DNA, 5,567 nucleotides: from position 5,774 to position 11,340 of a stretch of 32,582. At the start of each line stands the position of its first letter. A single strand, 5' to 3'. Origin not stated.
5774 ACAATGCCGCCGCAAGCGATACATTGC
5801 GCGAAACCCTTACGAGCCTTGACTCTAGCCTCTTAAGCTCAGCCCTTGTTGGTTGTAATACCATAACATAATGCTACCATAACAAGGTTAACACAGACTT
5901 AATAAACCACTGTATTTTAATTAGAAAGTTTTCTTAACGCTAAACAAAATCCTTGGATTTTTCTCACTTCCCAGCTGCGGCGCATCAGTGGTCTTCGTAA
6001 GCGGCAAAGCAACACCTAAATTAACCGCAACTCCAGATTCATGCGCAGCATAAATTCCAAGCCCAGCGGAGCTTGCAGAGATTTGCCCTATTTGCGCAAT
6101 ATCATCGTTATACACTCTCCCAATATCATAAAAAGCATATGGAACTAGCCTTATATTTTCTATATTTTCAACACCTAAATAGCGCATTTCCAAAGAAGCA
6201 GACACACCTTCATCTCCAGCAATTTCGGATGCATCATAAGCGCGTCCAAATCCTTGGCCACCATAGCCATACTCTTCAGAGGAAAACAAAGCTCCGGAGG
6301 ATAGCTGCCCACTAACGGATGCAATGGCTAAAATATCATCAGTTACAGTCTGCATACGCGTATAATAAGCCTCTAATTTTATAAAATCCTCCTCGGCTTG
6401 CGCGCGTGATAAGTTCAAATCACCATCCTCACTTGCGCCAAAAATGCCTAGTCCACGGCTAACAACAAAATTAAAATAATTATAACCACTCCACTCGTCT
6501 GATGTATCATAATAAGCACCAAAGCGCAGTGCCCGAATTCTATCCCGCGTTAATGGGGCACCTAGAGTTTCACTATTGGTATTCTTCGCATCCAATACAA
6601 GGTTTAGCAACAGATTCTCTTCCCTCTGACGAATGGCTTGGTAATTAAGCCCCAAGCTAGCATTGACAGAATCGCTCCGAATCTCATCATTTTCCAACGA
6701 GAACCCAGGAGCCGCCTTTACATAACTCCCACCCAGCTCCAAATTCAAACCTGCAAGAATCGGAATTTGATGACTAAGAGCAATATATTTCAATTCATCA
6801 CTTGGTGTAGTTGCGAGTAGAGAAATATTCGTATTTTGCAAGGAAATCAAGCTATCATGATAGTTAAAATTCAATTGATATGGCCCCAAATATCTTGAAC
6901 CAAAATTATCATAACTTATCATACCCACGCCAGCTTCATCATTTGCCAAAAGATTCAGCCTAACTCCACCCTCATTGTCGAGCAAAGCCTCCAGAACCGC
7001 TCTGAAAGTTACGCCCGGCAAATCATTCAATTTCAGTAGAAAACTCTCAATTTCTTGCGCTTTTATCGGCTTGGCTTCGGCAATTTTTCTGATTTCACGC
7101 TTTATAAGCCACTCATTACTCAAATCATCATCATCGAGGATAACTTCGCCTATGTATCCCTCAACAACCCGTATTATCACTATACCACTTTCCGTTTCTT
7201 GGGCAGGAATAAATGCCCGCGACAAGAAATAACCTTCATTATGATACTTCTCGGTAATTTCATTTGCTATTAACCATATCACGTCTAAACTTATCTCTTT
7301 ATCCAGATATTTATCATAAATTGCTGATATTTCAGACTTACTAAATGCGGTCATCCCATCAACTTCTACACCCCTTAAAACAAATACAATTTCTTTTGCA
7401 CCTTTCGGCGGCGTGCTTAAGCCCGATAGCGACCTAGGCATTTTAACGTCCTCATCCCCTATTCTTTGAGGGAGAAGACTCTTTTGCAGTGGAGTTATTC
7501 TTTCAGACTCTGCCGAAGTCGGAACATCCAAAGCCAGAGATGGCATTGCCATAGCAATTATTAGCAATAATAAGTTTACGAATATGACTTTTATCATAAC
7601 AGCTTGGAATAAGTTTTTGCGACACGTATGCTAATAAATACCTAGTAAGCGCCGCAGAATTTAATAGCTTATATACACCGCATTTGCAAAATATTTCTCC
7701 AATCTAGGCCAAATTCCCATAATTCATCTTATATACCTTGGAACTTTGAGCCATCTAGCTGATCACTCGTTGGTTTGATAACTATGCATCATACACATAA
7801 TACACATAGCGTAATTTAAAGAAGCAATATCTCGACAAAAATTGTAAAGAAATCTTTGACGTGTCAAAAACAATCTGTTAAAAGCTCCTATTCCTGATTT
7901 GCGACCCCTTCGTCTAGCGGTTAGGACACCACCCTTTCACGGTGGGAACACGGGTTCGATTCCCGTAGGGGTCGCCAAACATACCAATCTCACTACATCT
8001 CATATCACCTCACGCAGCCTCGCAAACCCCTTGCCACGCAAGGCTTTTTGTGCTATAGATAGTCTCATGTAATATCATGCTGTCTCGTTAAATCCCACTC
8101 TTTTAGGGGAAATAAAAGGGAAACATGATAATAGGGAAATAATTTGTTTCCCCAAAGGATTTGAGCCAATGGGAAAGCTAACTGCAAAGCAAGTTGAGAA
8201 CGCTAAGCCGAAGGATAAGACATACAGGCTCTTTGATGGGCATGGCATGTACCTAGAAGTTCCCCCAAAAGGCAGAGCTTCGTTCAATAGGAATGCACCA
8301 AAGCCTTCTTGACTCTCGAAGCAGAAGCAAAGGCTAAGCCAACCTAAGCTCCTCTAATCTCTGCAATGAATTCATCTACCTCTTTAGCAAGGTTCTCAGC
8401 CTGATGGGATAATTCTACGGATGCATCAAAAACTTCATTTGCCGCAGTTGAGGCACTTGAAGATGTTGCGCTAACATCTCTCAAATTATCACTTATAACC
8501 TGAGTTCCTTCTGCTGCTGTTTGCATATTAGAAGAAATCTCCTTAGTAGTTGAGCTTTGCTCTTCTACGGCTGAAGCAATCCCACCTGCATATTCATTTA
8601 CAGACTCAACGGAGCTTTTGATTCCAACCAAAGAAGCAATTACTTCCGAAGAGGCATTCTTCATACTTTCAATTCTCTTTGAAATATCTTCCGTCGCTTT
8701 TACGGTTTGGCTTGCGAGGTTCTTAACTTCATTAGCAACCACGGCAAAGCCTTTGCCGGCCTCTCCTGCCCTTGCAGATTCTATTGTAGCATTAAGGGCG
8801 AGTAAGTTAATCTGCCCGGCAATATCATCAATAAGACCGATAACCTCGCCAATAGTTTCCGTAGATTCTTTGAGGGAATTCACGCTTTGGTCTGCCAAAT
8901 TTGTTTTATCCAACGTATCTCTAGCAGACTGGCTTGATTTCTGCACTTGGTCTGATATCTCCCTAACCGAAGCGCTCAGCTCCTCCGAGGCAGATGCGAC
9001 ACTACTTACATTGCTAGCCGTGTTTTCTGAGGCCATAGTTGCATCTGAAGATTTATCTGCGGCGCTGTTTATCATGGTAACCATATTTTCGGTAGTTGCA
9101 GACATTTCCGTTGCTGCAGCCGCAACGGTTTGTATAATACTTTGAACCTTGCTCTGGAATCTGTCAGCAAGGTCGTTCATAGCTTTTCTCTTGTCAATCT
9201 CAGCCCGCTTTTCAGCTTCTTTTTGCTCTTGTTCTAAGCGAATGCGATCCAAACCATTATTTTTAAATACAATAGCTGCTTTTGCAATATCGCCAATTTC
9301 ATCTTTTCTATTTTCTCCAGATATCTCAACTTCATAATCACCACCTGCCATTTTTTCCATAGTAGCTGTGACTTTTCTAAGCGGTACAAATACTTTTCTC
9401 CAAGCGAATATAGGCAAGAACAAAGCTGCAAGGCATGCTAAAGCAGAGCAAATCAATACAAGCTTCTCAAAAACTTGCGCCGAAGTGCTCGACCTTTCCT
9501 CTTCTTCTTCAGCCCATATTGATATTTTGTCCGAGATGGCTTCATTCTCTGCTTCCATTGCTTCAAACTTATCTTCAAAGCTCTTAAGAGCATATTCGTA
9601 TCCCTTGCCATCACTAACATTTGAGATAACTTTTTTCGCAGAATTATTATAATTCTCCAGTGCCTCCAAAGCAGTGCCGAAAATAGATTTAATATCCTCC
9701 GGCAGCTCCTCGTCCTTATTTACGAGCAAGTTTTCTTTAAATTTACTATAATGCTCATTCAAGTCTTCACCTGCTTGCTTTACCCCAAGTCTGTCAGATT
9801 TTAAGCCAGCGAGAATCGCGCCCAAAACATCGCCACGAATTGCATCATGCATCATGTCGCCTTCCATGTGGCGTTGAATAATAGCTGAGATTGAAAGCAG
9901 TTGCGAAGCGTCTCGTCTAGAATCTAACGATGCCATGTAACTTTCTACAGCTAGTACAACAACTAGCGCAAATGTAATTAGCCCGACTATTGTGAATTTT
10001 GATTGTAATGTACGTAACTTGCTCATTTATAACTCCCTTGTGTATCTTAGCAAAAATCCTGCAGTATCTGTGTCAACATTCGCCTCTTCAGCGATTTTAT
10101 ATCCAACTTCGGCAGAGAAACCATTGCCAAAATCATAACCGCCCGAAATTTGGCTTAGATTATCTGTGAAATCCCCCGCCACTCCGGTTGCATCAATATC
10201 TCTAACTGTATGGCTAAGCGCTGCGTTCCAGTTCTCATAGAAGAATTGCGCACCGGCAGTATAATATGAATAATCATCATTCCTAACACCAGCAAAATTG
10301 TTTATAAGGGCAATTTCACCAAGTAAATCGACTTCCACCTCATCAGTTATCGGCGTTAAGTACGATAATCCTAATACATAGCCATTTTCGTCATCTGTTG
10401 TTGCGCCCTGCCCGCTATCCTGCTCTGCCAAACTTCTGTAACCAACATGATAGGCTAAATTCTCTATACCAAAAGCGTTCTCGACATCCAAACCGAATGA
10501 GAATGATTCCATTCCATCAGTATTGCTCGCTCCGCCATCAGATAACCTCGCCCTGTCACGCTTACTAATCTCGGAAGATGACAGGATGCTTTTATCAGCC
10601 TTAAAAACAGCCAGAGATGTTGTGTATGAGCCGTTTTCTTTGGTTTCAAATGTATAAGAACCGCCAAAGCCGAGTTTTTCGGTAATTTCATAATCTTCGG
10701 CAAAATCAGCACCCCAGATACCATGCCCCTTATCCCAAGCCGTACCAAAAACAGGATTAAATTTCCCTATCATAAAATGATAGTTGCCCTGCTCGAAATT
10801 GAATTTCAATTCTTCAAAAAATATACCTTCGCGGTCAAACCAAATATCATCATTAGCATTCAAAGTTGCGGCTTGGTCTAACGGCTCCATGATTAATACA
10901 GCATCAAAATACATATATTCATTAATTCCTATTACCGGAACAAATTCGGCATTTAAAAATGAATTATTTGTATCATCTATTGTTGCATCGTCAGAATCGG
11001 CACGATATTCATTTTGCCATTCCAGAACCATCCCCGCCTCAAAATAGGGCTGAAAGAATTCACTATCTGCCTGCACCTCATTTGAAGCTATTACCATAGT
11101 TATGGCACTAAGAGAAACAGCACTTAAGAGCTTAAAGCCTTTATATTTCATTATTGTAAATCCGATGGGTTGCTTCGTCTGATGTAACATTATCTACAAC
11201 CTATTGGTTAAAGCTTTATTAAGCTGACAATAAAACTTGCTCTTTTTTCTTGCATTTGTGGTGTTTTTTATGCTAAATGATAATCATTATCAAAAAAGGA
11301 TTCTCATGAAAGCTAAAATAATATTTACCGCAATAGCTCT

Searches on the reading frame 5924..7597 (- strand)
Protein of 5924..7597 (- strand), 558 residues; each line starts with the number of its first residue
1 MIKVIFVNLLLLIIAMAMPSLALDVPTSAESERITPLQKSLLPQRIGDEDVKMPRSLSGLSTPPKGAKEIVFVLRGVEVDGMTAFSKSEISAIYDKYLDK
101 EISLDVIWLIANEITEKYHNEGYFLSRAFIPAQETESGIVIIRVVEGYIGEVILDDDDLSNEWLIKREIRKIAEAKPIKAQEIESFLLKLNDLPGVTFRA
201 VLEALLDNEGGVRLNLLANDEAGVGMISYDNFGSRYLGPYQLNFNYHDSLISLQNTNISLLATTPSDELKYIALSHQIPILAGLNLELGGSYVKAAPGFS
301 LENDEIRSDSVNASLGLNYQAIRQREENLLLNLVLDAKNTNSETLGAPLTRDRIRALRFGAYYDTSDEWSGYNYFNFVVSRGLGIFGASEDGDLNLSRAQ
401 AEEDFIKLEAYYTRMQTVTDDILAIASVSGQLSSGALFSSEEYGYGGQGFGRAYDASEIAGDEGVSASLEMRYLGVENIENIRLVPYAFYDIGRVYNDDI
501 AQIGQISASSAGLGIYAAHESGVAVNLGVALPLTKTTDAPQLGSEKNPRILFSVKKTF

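Call 8: search_protein_families(library=pfam, proteins=[window:5924-7597:-], max_evalue=0.01)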
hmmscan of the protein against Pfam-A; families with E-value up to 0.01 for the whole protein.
window:5924-7597:- (558 aa): 3 families
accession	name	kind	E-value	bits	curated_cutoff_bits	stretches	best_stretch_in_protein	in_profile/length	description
PF08479.16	POTRA_2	-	2.1e-20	72.8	24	1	72-147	1-76/76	POTRA domain, ShlB-type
PF03865.19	ShlB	-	9.2e-19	68.5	22.7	1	226-513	18-309/311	Haemolysin secretion/activation protein ShlB/FhaC/HecB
PF01103.29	Omp85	-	0.0055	16.7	24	0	441-533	197-306/325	Omp85 superfamily domain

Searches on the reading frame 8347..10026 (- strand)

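Call 8: search_protein_families(library=pfam, proteins=[window:8347-10026:-], max_evalue=0.01)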
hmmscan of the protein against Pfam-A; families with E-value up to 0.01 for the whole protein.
window:8347-10026:- (560 aa): 4 families
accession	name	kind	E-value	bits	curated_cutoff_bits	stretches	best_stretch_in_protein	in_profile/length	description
PF00015.26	MCPsignal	-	2.7e-29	102.7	34.6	1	358-535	1-164/172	Methyl-accepting chemotaxis protein (MCP) signalling domain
PF00672.30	HAMP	-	4.6e-08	33.7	25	1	210-250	4-43/53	HAMP domain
PF22485.1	DUF6987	-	0.00037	20.8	26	1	334-462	11-138/200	Domain of unknown function (DUF6987)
PF11932.13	DUF3450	-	0.0095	15.7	32.6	1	426-515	13-102/241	Protein of unknown function (DUF3450)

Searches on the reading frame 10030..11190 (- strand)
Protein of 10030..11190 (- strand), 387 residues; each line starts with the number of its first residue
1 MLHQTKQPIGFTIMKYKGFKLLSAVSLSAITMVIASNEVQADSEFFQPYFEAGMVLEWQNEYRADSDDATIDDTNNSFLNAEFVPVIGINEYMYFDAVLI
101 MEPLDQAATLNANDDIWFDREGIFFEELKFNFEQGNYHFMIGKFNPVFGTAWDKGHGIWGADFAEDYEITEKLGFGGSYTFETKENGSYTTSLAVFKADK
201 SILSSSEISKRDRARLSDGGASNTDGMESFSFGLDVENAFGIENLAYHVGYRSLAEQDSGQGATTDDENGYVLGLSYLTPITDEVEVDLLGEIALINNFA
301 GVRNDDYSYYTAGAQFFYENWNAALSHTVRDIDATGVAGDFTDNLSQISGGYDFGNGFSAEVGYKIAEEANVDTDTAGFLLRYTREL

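Call 8: search_protein_families(library=pfam, proteins=[window:10030-11190:-], max_evalue=0.01)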
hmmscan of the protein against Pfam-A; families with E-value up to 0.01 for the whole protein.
window:10030-11190:- (387 aa): 0 families

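Call 16: search_protein_families(library=ncbifam, proteins=[window:10030-11190:-], max_evalue=0.1)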
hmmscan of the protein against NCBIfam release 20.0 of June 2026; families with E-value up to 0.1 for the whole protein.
window:10030-11190:- (387 aa): 1 family
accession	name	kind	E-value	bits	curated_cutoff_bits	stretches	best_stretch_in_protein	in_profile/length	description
NF033908.1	AcfA_fam_omp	subfamily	0.03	13.7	100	0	333-370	43-80/217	AcfA family outer membrane beta-barrel protein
